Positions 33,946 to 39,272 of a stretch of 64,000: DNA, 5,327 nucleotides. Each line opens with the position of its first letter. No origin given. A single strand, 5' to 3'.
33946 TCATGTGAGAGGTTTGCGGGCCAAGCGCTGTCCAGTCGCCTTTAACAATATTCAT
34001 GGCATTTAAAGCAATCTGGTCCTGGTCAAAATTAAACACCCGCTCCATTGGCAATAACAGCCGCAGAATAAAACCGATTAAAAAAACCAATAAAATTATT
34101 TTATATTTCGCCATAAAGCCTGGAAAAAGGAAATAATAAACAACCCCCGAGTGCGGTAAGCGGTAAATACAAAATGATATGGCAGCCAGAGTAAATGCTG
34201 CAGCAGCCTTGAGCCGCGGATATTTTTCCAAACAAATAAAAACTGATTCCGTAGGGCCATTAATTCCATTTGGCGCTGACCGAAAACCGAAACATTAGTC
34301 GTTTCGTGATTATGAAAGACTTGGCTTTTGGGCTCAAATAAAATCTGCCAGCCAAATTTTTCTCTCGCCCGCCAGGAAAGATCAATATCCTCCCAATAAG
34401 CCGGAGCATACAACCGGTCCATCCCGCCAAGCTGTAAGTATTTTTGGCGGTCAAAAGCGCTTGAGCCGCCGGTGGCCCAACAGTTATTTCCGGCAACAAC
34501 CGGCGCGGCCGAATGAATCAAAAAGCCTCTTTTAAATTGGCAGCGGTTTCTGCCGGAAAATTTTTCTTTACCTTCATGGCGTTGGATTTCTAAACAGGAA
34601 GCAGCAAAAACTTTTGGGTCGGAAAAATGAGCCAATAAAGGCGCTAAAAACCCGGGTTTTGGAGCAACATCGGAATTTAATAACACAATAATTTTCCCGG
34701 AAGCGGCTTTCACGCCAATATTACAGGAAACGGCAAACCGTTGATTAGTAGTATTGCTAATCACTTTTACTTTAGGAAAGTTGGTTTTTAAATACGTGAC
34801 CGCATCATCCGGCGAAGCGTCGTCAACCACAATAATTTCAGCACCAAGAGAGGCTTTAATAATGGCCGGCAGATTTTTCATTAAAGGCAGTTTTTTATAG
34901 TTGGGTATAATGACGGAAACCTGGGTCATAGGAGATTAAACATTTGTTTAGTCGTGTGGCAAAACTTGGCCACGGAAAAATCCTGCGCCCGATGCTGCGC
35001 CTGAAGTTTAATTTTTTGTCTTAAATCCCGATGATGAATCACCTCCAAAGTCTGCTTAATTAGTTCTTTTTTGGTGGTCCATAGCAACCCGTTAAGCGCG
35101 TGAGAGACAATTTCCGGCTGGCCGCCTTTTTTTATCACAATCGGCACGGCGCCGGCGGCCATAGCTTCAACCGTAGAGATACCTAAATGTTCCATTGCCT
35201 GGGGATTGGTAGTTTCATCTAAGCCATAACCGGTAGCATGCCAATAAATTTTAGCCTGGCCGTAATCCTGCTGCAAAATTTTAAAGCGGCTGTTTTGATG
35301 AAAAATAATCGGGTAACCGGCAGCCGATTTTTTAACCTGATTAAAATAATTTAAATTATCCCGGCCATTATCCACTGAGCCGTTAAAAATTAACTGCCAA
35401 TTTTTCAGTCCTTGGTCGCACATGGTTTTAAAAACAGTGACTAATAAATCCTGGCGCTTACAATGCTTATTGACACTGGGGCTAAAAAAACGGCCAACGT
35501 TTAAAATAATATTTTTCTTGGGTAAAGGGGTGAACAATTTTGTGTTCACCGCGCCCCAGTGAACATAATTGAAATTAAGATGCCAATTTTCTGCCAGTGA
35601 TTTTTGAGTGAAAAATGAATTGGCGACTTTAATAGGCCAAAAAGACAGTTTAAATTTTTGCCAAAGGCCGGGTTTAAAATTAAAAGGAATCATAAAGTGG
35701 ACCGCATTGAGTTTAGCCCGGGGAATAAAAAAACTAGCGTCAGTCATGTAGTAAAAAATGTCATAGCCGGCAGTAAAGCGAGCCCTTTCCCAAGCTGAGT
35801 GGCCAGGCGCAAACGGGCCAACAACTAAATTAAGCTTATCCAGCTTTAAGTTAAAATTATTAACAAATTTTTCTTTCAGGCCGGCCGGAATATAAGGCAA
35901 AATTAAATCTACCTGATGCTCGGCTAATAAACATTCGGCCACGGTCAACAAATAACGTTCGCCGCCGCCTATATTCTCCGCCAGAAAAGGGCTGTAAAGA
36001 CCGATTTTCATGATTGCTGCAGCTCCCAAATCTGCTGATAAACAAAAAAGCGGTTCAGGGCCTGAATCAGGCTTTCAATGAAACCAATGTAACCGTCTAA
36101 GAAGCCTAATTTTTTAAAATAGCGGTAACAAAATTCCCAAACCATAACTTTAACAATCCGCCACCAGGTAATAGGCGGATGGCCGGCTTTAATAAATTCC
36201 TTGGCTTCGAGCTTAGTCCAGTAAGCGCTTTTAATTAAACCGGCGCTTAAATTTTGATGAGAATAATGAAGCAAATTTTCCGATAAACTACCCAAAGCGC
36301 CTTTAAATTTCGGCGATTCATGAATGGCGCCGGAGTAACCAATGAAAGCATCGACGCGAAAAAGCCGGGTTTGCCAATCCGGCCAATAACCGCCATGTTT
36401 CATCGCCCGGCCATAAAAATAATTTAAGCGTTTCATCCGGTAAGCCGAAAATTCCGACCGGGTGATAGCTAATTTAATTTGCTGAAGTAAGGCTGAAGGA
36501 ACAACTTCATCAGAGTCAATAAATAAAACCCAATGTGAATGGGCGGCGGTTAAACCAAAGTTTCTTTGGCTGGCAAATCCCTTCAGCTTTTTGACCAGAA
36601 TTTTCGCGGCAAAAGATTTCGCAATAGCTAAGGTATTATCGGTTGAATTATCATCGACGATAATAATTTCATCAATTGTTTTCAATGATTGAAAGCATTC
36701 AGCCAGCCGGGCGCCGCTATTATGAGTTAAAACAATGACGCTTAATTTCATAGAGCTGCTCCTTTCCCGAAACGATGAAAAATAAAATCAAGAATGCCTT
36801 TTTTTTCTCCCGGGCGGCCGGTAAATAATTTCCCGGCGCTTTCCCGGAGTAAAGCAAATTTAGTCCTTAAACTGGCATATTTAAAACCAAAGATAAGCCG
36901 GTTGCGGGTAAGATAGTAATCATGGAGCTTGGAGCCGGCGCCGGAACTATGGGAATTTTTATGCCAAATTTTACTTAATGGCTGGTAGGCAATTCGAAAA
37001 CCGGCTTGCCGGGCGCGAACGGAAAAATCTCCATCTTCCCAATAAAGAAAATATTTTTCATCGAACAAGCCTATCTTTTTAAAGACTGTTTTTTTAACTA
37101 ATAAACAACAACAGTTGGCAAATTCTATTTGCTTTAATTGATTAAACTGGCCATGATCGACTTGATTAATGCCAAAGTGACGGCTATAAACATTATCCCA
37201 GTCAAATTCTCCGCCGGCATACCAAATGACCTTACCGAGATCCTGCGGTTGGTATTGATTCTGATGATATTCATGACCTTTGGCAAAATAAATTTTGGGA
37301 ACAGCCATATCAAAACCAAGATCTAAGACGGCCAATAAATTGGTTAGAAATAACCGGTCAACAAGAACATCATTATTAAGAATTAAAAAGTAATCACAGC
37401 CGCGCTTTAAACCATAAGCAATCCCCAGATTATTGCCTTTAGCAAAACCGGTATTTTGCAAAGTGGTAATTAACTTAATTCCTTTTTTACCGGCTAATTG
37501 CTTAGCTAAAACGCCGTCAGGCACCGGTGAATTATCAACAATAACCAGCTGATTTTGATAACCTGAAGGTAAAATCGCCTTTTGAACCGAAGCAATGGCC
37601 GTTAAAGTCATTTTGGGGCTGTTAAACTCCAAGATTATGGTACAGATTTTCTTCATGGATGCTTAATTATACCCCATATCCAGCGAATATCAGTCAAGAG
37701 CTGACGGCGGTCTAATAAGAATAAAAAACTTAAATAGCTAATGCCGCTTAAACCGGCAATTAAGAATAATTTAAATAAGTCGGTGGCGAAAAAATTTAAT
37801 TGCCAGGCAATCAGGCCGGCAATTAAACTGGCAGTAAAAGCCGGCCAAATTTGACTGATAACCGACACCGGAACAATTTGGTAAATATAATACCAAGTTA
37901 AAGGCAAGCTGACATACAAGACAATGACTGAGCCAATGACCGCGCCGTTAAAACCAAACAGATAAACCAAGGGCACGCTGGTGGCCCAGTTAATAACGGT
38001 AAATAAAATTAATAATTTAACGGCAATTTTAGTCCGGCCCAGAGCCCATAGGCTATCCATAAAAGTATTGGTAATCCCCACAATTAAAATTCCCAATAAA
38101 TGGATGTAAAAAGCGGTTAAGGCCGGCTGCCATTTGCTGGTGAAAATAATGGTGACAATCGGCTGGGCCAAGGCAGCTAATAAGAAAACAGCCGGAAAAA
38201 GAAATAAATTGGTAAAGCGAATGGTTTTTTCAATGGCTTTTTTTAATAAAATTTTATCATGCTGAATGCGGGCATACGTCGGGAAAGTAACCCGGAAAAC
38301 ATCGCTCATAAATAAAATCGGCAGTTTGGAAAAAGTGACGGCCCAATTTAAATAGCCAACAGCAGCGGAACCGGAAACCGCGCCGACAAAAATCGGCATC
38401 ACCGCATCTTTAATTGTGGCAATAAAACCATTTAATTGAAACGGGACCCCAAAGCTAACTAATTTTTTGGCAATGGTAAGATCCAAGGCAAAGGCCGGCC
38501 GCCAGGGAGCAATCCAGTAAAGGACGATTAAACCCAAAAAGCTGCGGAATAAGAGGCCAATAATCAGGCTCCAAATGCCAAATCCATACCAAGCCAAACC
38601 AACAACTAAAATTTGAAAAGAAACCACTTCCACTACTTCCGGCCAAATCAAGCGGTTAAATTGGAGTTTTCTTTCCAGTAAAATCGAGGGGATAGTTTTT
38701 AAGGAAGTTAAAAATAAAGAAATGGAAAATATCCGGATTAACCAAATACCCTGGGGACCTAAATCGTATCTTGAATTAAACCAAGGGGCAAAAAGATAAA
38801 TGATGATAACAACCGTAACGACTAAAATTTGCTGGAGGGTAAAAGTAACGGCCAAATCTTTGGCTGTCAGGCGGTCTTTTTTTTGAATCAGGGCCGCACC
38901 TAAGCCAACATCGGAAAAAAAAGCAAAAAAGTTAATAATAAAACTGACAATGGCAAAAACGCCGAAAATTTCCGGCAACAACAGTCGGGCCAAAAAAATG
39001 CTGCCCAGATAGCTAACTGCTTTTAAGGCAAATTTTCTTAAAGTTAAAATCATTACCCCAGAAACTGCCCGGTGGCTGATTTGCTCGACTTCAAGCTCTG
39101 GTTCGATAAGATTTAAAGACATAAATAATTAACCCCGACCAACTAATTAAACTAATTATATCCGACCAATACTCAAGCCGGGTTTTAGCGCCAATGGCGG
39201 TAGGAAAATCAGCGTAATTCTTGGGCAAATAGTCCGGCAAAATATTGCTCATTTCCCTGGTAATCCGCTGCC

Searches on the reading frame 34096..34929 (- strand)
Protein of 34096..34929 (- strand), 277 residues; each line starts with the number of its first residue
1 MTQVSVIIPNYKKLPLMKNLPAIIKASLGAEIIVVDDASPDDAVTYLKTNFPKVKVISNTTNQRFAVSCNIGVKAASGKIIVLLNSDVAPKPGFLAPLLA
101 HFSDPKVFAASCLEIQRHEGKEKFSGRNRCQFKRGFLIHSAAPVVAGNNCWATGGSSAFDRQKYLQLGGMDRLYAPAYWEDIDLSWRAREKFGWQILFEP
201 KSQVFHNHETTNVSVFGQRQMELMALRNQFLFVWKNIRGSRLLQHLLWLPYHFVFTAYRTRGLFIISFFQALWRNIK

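Call 8: search_protein_families(library=pfam, proteins=[window:34096-34929:-], max_evalue=0.001)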
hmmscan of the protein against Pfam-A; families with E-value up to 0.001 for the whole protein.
window:34096-34929:- (277 aa): 4 families
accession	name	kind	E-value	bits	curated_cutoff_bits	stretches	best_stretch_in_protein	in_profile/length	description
PF00535.33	Glycos_transf_2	-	3.7e-21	76.2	23.3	1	5-127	1-130/168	Glycosyl transferase family 2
PF13641.12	Glyco_tranf_2_3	-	3.7e-14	53.7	27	1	3-220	2-225/230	Glycosyltransferase like family 2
PF13632.12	Glyco_trans_2_3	-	7e-07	29.7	27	1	80-269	1-186/198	Glycosyl transferase family group 2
PF13506.12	Glyco_transf_21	-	5.5e-06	26.4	21.7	1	68-220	21-169/174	Glycosyl transferase family 21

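Call 45: search_protein_families(library=ncbifam, proteins=[window:34096-34929:-], max_evalue=0.01)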
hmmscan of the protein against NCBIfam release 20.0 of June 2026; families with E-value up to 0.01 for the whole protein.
window:34096-34929:- (277 aa): 17 families
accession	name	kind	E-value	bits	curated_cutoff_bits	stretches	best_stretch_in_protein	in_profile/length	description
TIGR03965.1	mycofact_glyco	equivalog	7.2e-26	91.1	280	1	3-219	75-293/467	mycofactocin biosynthesis glycosyltransferase MftF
NF041875.1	EPS_EpsD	equivalog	3.4e-21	76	370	1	4-217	1-217/325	exopolysaccharide biosynthesis glycosyltransferase EpsD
TIGR03937.1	PgaC_IcaA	equivalog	3.1e-10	39.6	422.3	1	3-207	46-251/407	poly-beta-1,6-N-acetyl-D-glucosamine synthase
TIGR04283.1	glyco_like_mftF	equivalog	7.8e-10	38.7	182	1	4-195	1-176/221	TIGR04283 family arsenosugar biosynthesis glycosyltransferase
NF038299.1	EPS_HpsN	equivalog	1.3e-08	34.2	425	1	3-102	2-106/317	hormogonium polysaccharide biosynthesis glycosyltransferase HpsN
NF007482.0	PRK10073.1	equivalog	5.4e-08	32.2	423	1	2-99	6-107/334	glycosyltransferase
NF047683.1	TeichurnBiosyTuaG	equivalog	5.2e-07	29.5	400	1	3-103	7-112/252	teichuronic acid biosynthesis protein TuaG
NF053739.1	GlytfEpsEBac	equivalog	3.3e-06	26.3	450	1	4-83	3-88/265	glycosyltransferase EpsE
TIGR03472.1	HpnI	equivalog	9.4e-06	24.7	310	1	44-218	88-263/373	bacteriohopanetetrol glucosamine biosynthesis glycosyltransferase HpnI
NF050050.1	ProtGlycPglI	equivalog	4.1e-05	23.1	500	1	1-127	1-134/306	GalNAc(5)-diNAcBac-PP-undecaprenol beta-1,3-glucosyltransferase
NF050819.1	PolSacchBiosHfsG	equivalog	7.9e-05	22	500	1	3-100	13-115/302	polysaccharide biosynthesis protein HfsG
TIGR04195.1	S_glycosyl_SunS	equivalog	0.00033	19.6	350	1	30-87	84-141/421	SunS family peptide S-glycosyltransferase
TIGR01556.1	rhamnosyltran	subfamily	0.00063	19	200.55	1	19-121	9-119/281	rhamnosyltransferase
NF041394.1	GtaseAglG_Halo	equivalog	0.00066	19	440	1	31-206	34-215/304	glucosyl-dolichyl phosphate glucuronosyltransferase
NF007986.1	PRK10714.1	equivalog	0.0014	17.7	529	1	2-95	6-108/316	undecaprenyl-phosphate 4-deoxy-4-formamido-L-arabinose transferase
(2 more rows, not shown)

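Call 78: search_solved_structures(query=window:34096-34929:-, max_evalue=0.001)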
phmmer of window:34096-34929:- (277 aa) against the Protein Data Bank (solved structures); distinct sequences matched with E-value up to 0.001: 11.
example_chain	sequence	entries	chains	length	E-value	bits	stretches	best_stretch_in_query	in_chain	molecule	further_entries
6p61_A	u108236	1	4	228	2.6e-06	30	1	30-131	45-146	Glycosyltransferase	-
5mlz_A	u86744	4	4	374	4.7e-06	29.2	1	3-100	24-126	Dolichol monophosphate mannose synthase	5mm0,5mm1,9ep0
2z87_A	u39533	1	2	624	1.8e-05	27.3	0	4-95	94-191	Chondroitin synthase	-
2z86_A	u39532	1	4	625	1.8e-05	27.3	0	4-95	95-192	Chondroitin synthase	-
6yv7_B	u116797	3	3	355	2.8e-05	26.7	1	3-117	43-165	Glycosyl transferase, family 2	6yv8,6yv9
6yv7_A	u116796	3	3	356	2.8e-05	26.7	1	3-117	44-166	Glycosyl transferase, family 2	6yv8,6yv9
3bcv_A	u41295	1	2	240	3.1e-05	26.5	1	3-87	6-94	Putative glycosyltransferase protein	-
9omj_A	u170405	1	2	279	0.0007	22.1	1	4-99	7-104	Glycosyltransferase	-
9omm_A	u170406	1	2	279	0.00071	22.1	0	4-99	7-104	Glycosyltransferase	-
9omh_A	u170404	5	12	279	0.00071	22.1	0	4-99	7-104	Glycosyltransferase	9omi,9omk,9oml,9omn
6e7i_A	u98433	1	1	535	0.00094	21.7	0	3-109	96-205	Polypeptide N-acetylgalactosaminyltransferase 2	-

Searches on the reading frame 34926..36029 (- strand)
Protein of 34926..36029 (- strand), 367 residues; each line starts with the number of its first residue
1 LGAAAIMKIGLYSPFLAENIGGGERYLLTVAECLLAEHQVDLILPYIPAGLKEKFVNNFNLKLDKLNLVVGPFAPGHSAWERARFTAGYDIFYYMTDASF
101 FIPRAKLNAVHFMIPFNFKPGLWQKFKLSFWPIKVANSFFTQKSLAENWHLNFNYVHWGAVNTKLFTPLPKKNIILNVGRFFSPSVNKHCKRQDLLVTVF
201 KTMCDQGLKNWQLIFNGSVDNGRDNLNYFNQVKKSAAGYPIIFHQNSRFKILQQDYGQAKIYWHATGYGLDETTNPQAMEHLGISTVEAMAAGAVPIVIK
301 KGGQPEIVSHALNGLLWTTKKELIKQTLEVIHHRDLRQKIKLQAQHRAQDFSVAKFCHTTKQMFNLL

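Call 8: search_protein_families(library=pfam, proteins=[window:34926-36029:-], max_evalue=0.001)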
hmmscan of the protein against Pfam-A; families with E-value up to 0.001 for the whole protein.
window:34926-36029:- (367 aa): 2 families
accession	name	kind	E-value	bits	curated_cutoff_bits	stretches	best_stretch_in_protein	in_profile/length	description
PF00534.26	Glycos_transf_1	-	9.1e-18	64.8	26.4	1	171-346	14-171/172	Glycosyl transferases group 1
PF13692.12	Glyco_trans_1_4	-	3.9e-08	34.1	27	1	173-331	2-140/142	Glycosyl transferases group 1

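Call 45: search_protein_families(library=ncbifam, proteins=[window:34926-36029:-], max_evalue=0.01)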
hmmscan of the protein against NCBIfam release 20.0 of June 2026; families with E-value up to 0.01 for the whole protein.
window:34926-36029:- (367 aa): 12 families
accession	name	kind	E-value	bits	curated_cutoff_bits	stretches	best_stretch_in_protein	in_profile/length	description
TIGR03999.1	thiol_BshA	equivalog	4.4e-07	29.2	273.7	1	278-364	281-370/375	N-acetyl-alpha-D-glucosaminyl L-malate synthase BshA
NF038229.1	Glyco4_Geo_Pelo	equivalog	8.8e-06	25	400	1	279-355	247-324/338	GPMC system family 4 glycosyltransferase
NF041876.1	EPS_EpsE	equivalog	1.3e-05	24.6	400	1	278-349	304-377/389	exopolysaccharide biosynthesis GT4 family glycosyltransferase EpsE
NF049988.1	MGlcDAGSynMgs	equivalog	0.00014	21.4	400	1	275-365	295-385/398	alpha-monoglucosyldiacylglycerol synthase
TIGR02472.1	sucr_P_syn_N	equivalog_domain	0.00052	19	576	1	274-333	345-405/439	sucrose-phosphate synthase, putative, glycosyltransferase domain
TIGR02149.1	glgA_Coryne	subfamily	0.001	18.3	302.4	1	276-364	290-387/391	glycogen synthase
NF041879.1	EPS_EpsH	equivalog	0.0015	17.3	800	1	276-332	319-376/431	exopolysaccharide biosynthesis glycosyltransferase EpsH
NF047881.1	glyco_SdgB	exception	0.0019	16.9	800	1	278-366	404-495/496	serine-aspartate repeat adhesin O-glycosyltransferase SdgB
NF050056.1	ProtGlycPglH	equivalog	0.0023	17.1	600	0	303-357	287-343/354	GalNAc-alpha-(1->4)-GalNAc-alpha-(1->3)-diNAcBac-PP-undecaprenol alpha-1,4-N-acetyl-D-galactosaminyltransferase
TIGR03449.1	mycothiol_MshA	equivalog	0.0045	15.9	462.5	1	276-364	310-400/406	D-inositol-3-phosphate glycosyltransferase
TIGR03088.1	stp2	hypoth_equivalog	0.0067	15.5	409.05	1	280-365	283-371/374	TIGR03088 family PEP-CTERM/XrtA system glycosyltransferase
NF041010.1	glycosy_Agl16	equivalog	0.0084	15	575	1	278-365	262-349/352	glycosylation protein Agl16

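Call 79: search_solved_structures(query=window:34926-36029:-, max_evalue=0.001)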
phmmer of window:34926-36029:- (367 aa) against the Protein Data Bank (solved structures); distinct sequences matched with E-value up to 0.001: 0.

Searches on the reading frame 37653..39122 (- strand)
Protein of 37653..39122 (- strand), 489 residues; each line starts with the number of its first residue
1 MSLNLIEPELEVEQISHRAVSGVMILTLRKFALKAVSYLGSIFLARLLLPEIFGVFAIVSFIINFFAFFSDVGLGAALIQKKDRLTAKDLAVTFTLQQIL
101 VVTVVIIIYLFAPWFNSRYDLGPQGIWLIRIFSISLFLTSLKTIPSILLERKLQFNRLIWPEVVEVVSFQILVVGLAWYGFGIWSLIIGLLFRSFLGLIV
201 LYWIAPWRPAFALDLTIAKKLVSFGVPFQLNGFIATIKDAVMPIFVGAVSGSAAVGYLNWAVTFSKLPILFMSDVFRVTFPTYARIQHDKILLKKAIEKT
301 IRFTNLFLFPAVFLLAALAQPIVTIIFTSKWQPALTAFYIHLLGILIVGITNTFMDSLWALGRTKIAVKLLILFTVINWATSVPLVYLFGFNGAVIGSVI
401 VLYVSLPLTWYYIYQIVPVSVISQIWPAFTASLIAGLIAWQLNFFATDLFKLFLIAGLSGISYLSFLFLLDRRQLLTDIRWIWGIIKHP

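Call 9: search_protein_families(library=pfam, proteins=[window:37653-39122:-], max_evalue=0.001)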
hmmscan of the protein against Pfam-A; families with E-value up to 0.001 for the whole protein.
window:37653-39122:- (489 aa): 3 families
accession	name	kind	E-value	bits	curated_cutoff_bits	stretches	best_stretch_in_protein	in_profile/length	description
PF13440.11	Polysacc_synt_3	-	2.5e-62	211.2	23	1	44-334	2-291/293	Polysaccharide biosynthesis protein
PF01943.22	Polysacc_synt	-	3.4e-24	86.2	28.2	1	21-287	3-274/274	Polysaccharide biosynthesis protein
PF03023.19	MurJ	-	3.3e-10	39.6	27.4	1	84-455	49-446/451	Lipid II flippase MurJ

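Call 45: search_protein_families(library=ncbifam, proteins=[window:37653-39122:-], max_evalue=0.01)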
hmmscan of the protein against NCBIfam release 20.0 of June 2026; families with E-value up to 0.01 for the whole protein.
window:37653-39122:- (489 aa): 4 families
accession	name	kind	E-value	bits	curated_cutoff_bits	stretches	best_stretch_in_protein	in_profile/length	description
NF007773.0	PRK10459.1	equivalog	3.6e-36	125.2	273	1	18-480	6-476/492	MOP flippase family protein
NF058658.1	Oglyco_Wzx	exception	5e-33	114.8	720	1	34-455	25-447/478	O-glycosylation flippase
NF047674.1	TeichurnBiosyTuaB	equivalog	6.7e-26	91.4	580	1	15-378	4-368/469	teichuronic acid biosynthesis protein TuaB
TIGR01695.1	murJ_mviN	equivalog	1.4e-12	47.1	235.55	1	87-462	78-488/506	murein biosynthesis integral membrane protein MurJ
